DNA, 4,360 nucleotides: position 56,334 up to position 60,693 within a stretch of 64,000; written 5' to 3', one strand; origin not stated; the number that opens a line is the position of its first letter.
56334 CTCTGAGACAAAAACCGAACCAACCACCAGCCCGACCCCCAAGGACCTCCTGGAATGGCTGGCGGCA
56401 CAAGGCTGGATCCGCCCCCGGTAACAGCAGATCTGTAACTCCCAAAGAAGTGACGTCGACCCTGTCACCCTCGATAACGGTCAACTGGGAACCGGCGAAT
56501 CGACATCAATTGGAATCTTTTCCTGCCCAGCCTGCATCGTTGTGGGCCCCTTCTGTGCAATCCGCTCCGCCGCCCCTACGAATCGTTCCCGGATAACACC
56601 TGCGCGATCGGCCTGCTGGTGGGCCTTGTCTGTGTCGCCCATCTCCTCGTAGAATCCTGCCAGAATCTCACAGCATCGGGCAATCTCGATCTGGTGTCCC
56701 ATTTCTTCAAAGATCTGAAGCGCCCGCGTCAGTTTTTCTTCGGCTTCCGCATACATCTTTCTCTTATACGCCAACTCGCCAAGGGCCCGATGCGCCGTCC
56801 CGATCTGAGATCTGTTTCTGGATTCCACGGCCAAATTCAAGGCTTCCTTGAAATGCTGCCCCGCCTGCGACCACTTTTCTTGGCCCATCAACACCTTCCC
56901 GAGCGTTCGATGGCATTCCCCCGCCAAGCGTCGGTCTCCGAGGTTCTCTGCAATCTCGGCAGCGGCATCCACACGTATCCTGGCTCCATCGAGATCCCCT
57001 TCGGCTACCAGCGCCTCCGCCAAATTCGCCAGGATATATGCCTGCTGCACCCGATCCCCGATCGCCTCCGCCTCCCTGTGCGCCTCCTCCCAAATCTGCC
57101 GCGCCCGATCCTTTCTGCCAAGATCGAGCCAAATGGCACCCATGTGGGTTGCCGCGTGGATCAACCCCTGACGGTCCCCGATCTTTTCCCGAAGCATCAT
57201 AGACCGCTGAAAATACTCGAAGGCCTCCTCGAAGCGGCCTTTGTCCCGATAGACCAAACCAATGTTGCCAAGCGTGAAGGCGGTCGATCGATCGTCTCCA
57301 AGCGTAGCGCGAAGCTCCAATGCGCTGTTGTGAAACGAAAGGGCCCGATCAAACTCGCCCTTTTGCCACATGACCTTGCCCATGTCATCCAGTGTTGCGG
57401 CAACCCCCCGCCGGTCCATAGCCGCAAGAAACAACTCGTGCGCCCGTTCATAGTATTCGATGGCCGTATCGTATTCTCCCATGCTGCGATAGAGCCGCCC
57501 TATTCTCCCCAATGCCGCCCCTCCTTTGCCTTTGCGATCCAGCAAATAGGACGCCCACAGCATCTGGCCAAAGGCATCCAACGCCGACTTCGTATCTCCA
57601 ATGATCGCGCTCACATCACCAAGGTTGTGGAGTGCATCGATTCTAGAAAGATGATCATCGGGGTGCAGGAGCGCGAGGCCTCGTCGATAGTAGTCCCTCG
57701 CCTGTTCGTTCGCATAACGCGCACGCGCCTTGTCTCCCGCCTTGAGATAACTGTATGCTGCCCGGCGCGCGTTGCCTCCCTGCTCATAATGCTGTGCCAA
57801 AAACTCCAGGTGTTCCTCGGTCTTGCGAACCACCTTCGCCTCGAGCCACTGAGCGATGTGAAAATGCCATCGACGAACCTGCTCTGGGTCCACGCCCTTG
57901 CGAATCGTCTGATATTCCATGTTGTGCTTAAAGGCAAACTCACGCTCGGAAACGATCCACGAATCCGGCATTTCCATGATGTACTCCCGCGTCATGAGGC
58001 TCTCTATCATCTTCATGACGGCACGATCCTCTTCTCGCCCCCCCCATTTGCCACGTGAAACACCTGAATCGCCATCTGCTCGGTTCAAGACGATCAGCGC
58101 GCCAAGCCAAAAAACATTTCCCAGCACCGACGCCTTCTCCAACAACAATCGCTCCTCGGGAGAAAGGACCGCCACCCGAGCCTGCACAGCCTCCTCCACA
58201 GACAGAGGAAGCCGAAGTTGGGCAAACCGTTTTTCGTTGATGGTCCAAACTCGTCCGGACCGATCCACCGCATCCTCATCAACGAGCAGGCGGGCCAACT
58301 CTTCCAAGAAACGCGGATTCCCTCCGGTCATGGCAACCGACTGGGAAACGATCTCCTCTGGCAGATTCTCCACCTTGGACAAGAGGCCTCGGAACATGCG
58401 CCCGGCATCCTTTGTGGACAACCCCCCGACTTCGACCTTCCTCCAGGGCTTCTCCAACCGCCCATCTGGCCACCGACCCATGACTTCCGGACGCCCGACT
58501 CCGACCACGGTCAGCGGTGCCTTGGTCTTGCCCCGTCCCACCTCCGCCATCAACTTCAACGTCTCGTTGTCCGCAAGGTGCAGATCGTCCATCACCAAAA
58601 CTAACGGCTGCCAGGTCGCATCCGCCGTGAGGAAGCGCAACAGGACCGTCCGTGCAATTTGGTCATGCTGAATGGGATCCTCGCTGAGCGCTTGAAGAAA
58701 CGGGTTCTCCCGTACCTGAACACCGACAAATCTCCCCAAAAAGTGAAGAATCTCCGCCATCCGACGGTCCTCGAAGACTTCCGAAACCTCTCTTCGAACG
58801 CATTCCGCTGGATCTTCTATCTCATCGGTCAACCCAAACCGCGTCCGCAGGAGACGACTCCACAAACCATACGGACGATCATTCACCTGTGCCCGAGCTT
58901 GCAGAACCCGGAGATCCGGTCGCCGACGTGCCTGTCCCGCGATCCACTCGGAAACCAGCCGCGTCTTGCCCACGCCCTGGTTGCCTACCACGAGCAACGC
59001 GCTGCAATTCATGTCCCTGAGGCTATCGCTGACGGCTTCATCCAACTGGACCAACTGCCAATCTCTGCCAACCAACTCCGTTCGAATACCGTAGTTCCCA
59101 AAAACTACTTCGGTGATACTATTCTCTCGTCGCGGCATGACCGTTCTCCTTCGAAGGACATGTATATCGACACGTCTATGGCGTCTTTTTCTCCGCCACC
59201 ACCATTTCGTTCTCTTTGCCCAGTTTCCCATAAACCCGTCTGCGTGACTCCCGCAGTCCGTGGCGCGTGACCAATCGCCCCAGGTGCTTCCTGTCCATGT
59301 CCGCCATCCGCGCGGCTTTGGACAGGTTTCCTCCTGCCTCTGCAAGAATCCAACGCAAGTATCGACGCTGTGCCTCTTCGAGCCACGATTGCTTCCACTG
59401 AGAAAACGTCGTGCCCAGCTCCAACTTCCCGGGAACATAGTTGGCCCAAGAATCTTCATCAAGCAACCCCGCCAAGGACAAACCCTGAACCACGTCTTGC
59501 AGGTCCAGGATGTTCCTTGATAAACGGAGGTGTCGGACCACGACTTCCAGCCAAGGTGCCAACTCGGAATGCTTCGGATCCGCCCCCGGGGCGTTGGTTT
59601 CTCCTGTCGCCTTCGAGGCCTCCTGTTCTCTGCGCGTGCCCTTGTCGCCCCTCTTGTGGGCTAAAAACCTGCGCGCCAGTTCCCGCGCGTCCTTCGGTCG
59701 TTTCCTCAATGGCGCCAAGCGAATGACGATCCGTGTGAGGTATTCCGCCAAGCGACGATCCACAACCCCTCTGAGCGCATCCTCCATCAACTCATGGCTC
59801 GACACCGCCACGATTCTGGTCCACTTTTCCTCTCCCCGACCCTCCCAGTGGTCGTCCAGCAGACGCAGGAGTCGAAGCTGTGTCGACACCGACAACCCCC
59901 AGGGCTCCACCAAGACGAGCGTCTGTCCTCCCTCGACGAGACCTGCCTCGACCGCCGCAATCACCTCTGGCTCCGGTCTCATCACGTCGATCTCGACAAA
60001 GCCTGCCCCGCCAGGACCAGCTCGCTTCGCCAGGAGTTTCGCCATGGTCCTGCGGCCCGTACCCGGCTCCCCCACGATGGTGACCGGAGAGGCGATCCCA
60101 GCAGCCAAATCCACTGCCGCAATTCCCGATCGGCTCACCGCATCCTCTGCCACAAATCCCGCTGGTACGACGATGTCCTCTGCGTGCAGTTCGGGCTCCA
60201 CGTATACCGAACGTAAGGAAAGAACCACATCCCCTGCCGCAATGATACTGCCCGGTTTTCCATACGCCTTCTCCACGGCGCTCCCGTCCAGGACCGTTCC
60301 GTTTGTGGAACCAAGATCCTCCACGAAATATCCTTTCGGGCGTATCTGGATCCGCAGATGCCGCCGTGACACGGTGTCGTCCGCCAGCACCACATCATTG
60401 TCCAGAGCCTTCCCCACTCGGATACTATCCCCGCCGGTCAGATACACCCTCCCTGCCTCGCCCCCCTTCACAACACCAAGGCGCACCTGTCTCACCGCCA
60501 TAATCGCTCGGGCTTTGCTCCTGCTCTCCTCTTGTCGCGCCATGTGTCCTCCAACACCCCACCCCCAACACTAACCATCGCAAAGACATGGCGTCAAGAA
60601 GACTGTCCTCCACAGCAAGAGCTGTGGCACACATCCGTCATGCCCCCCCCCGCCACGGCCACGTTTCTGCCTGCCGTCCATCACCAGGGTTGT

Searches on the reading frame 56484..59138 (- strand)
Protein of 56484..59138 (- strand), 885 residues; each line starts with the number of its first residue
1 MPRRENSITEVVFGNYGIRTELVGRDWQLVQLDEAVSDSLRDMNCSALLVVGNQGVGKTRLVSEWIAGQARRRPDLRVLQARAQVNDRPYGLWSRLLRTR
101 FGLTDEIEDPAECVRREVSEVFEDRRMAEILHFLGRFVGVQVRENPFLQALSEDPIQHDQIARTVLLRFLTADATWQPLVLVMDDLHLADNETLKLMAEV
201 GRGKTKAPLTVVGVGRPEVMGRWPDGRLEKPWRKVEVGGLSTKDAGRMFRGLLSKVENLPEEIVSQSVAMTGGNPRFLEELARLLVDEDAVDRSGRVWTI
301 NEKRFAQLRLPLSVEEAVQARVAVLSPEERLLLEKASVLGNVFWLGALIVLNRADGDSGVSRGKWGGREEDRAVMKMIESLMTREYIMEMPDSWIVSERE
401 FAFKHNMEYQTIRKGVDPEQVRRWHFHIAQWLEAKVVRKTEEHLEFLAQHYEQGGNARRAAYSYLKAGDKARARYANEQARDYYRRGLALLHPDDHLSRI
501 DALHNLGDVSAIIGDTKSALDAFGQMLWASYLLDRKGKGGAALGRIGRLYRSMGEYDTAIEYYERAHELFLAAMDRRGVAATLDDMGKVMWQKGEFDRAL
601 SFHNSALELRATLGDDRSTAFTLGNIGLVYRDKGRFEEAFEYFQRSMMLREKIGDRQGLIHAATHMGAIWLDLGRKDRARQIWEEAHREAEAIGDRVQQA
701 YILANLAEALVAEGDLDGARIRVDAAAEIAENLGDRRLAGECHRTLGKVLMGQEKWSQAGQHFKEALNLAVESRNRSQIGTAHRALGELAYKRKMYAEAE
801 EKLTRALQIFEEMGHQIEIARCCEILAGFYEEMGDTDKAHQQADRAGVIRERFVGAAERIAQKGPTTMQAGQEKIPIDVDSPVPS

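Call 76: search_protein_families(library=ncbifam, proteins=[window:56484-59138:-], max_evalue=0.001)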
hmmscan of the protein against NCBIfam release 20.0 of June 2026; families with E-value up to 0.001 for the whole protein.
window:56484-59138:- (885 aa): 18 families
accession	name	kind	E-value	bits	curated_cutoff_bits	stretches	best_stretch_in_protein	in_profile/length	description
NF041717.1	HaaA_phane_TPR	equivalog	2.2e-34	118.8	1125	2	541-846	553-858/882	cyclophane-containing RiPP biosynthesis TPR protein HaaT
TIGR03903.1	TOMM_kin_cyc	equivalog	1.9e-31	108.8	705.75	1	17-499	478-929/1267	TOMM system kinase/cyclase fusion protein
NF053617.1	SARPRegAfsRStmc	equivalog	3.9e-24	84.7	1430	2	613-850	729-966/986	SARP-family global regulator AfsR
NF053520.1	HK_Porph_FimS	equivalog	1e-23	83.5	600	2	461-704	44-288/618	sensor histidine kinase FimS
NF053720.1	NsdA_fam_reg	subfamily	2.1e-13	50.6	75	2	663-739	204-280/432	NsdA family TPR-like regulatory protein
NF002725.1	PRK02603.1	equivalog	2.7e-13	50.3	143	1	550-635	45-121/173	photosystem I assembly protein Ycf3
NF053779.1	BT3442_fam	equivalog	2e-10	40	940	1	545-664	147-267/563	BT3442 family protein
NF052312.1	T9SS_PorW_SprE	equivalog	6.2e-10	38.4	250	1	666-817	222-365/716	type IX secretion system periplasmic lipoprotein PorW/SprE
NF033762.1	social_mot_Tgl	equivalog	7e-10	38.7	225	1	545-693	105-237/252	social motility TPR repeat lipoprotein Tgl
NF047371.1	FlcA_CTERM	equivalog_domain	1.1e-09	37.3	300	1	439-648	328-535/646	periplasmic flagellar collar protein FlcA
TIGR02521.1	type_IV_pilW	equivalog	1e-06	28.5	154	0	547-651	72-166/234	type IV pilus biogenesis/stability protein PilW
TIGR00540.1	TPR_hemY_coli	hypoth_equivalog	1e-06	27.8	142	0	781-842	327-381/385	heme biosynthesis-associated TPR protein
NF040959.1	MamA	equivalog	1.1e-05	25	200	0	545-649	76-168/204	magnetosome protein MamA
NF033758.1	gliding_GltE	equivalog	1.2e-05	24.4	225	0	741-846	223-316/411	adventurous gliding motility TPR repeat lipoprotein GltE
NF058541.1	SusR_regulator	equivalog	9.1e-05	21.8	480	0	590-701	175-282/515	SusR family glycan utilization regulator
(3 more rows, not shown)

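Call 90: search_protein_families(library=padloc, proteins=[window:56484-59138:-], max_evalue=0.001)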
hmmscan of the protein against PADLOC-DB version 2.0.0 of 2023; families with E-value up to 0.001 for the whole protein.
window:56484-59138:- (885 aa): 1 family
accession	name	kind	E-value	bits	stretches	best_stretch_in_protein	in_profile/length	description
PDLC01169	TPR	-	2.5e-25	87.3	3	580-688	109-216/252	TPR repeats containing protein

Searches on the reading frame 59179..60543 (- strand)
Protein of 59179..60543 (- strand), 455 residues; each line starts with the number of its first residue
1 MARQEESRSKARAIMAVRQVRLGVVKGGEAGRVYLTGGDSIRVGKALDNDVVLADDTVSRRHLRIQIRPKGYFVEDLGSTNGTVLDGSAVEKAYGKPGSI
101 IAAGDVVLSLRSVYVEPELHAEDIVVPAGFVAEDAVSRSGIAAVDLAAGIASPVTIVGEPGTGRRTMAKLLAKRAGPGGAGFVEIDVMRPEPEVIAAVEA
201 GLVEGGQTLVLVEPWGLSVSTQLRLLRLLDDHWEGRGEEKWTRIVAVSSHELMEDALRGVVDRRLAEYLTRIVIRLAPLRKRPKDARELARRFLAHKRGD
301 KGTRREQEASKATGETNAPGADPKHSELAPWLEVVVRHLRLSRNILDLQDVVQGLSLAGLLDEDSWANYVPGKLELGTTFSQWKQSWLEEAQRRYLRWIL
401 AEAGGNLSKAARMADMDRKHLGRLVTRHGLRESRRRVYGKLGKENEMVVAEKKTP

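Call 90: search_protein_families(library=padloc, proteins=[window:59179-60543:-], max_evalue=0.001)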
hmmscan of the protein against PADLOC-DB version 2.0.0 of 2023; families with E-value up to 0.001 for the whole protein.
window:59179-60543:- (455 aa): 3 families
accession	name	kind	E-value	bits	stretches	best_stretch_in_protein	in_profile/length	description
PDLC01995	RtcR_PspF2--CARF_AAA_HTH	-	4.9e-10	37.1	1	207-430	263-480/481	-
PDLC01994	RtcR_PspF1--CARF_AAA_HTH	-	0.00016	18.9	0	206-421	251-461/468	-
PDLC04140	mad8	-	0.00051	17.6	1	143-294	19-147/314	mads_8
